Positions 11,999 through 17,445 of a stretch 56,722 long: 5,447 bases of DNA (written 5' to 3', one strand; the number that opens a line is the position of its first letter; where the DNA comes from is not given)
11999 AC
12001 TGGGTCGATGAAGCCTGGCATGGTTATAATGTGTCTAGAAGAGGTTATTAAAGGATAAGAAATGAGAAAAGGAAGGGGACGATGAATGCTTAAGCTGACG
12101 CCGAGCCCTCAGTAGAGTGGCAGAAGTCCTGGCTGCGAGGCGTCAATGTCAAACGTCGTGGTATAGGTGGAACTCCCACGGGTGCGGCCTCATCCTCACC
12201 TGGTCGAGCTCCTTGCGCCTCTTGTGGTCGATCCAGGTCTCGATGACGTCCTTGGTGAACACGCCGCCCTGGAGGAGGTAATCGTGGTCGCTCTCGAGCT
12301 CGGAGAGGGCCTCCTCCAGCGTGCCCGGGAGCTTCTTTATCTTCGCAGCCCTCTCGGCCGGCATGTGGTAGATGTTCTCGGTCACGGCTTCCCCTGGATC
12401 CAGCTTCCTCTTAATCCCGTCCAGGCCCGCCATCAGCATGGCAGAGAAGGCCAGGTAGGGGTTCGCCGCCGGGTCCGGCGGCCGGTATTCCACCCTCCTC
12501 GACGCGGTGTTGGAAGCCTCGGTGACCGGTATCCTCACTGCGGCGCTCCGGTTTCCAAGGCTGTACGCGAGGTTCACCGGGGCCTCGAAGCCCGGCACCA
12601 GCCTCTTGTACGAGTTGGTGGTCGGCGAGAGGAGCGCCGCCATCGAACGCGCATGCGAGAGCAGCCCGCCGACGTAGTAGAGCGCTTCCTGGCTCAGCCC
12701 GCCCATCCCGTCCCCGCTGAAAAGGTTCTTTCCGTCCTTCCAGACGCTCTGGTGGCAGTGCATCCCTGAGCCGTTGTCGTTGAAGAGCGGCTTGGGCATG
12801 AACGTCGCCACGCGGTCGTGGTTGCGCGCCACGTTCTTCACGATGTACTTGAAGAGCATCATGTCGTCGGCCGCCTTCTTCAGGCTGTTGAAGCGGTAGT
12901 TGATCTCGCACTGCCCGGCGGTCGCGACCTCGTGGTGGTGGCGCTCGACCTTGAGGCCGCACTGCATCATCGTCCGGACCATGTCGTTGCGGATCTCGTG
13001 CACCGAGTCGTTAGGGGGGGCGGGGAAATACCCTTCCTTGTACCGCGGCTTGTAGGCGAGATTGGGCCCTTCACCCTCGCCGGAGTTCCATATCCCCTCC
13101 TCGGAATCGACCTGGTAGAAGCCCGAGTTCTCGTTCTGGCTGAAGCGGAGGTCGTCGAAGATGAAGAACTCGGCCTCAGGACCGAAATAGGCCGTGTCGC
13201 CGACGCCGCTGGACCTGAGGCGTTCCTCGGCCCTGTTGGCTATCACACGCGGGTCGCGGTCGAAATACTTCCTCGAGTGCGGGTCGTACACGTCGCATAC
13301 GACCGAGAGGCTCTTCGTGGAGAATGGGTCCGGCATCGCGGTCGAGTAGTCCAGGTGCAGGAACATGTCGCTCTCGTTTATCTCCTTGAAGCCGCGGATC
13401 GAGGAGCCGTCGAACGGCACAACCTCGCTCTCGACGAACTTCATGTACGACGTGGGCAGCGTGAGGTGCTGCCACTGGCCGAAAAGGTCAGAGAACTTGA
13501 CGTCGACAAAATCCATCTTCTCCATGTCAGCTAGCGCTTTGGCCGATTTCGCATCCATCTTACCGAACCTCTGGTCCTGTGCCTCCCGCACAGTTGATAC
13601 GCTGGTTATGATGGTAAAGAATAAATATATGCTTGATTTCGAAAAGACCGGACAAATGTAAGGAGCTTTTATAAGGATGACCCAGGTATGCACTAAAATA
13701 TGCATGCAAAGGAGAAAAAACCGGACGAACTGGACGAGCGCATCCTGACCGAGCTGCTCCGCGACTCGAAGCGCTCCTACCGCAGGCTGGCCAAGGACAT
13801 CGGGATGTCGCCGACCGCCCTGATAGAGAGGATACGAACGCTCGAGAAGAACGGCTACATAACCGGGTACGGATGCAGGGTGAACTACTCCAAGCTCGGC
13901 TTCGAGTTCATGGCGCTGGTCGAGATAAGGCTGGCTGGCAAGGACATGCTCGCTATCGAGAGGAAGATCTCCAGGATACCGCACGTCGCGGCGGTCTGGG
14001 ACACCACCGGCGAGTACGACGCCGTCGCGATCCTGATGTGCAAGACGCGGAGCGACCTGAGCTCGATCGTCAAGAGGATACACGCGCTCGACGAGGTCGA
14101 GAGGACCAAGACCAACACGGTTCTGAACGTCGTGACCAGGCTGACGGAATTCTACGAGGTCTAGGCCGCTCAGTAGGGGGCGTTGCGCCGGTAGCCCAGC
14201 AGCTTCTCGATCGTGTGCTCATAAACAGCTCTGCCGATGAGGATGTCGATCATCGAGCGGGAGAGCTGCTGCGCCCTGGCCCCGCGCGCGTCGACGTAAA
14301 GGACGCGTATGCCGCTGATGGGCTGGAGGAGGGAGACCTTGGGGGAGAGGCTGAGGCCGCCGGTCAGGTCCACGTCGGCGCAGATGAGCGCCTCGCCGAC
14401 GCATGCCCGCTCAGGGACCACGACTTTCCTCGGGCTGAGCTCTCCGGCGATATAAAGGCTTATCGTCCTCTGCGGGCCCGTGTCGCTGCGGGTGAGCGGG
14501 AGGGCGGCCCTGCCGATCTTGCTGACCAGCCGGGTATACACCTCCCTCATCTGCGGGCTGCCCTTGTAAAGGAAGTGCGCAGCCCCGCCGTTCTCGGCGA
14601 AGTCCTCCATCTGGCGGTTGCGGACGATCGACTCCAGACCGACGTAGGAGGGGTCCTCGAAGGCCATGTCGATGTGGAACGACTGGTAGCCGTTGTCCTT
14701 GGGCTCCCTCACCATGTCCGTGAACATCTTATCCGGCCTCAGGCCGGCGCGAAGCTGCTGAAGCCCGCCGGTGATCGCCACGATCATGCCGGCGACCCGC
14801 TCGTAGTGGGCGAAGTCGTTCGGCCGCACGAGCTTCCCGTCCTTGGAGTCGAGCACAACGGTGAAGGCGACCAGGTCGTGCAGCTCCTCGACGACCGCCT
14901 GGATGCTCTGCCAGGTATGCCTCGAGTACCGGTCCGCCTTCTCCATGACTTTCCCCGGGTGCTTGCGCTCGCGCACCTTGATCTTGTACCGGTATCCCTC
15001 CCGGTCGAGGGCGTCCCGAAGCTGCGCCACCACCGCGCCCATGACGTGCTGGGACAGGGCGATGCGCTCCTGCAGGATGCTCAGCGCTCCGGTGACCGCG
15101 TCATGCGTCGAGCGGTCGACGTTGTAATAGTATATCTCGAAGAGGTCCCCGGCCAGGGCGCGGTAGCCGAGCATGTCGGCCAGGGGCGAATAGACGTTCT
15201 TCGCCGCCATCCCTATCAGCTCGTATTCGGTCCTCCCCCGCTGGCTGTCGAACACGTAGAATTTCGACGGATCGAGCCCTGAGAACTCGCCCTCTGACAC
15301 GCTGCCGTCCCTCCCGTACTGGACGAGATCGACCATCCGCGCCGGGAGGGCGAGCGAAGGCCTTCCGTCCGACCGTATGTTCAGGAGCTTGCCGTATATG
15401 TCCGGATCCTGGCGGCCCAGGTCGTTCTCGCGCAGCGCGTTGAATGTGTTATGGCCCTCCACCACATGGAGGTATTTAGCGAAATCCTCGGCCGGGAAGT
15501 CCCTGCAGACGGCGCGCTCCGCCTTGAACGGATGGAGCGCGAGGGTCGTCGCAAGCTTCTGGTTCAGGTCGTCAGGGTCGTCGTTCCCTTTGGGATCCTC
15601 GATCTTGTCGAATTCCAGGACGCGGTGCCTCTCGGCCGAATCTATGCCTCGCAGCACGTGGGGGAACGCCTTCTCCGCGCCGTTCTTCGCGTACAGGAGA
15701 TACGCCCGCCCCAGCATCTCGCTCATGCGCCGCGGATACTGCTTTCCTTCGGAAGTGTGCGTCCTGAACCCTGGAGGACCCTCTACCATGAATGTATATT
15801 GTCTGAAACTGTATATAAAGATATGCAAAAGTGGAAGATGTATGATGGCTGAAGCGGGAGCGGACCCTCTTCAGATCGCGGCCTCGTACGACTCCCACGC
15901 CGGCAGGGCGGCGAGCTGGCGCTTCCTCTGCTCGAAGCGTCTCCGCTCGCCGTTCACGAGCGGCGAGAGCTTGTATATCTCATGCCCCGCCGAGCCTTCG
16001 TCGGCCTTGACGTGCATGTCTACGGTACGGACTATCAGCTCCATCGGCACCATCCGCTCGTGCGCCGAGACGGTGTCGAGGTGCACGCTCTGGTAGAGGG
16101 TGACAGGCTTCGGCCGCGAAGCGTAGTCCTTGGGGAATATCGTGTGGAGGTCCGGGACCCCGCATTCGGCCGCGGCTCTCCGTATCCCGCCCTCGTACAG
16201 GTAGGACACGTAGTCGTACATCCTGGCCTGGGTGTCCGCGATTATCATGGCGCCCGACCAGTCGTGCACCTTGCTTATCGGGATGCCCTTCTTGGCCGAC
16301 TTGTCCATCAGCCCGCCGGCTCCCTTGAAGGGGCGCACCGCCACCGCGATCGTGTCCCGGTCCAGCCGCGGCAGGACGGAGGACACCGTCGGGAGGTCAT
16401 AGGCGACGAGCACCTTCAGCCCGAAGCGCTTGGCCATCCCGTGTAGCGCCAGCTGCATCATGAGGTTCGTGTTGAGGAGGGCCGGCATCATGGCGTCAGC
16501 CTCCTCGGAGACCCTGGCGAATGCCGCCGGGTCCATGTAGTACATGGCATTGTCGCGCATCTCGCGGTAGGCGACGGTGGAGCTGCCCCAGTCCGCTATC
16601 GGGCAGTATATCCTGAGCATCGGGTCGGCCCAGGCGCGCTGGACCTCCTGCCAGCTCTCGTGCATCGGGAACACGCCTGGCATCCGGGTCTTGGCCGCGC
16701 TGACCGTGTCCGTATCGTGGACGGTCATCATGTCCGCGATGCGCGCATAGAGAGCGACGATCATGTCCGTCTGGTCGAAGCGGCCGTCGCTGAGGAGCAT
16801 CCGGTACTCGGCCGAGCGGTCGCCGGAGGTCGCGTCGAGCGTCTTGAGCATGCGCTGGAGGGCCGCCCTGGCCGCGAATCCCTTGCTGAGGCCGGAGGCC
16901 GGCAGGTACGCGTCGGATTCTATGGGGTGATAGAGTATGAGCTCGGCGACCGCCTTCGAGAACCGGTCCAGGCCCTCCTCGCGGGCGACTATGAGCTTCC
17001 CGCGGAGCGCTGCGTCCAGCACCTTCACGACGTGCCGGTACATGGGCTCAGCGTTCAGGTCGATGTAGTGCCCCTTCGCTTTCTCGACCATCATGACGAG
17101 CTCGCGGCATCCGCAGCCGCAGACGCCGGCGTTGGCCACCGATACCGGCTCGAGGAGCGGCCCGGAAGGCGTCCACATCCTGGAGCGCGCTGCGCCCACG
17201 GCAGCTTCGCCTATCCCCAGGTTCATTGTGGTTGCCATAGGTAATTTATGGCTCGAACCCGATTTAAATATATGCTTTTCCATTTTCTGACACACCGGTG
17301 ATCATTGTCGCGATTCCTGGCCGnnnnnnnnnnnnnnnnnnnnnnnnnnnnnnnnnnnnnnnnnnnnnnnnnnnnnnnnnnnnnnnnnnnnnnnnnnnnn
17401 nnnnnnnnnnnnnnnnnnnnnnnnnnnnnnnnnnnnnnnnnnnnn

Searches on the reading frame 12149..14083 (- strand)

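Call 87: search_protein_families(library=pfam, proteins=[window:12149-14083:-], max_evalue=0.00001)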
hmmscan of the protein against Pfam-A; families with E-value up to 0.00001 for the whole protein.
window:12149-14083:- (644 aa): 2 families
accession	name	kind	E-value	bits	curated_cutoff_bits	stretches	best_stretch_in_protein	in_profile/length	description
PF00120.29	Gln-synt_C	-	2.5e-135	451.4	24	1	276-641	2-344/344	Glutamine synthetase, catalytic domain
PF03951.24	Gln-synt_N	-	1.4e-25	89.1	33.4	1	190-268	2-82/82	Glutamine synthetase, beta-Grasp domain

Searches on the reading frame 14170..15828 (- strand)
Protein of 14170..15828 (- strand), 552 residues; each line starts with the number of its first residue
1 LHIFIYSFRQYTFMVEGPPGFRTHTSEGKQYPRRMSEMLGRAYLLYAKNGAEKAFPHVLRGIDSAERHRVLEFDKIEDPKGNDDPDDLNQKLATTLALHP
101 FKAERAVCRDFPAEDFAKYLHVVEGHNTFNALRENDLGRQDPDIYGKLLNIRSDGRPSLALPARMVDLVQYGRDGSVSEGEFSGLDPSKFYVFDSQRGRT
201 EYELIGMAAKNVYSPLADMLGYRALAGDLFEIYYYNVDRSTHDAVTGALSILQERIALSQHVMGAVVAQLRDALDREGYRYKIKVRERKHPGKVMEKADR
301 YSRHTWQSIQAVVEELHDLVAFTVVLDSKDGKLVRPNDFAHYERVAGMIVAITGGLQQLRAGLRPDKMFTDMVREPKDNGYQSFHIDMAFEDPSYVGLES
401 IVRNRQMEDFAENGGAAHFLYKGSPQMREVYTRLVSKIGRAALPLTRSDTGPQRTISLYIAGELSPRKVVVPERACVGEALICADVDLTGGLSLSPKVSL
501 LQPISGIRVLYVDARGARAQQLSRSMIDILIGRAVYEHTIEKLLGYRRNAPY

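Call 87: search_protein_families(library=pfam, proteins=[window:14170-15828:-], max_evalue=0.00001)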
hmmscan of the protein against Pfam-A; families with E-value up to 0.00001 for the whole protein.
window:14170-15828:- (552 aa): 1 family
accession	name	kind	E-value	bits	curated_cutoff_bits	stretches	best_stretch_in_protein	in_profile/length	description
PF04607.23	RelA_SpoT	-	8.6e-11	42.6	27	1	289-423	4-110/113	Region found in RelA / SpoT proteins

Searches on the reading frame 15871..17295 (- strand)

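Call 87: search_protein_families(library=pfam, proteins=[window:15871-17295:-], max_evalue=0.00001)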
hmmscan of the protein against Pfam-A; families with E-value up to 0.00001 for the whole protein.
window:15871-17295:- (474 aa): 1 family
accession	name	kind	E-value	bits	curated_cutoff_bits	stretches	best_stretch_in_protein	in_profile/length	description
PF04607.23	RelA_SpoT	-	7.4e-09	36.3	27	1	324-442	4-109/113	Region found in RelA / SpoT proteins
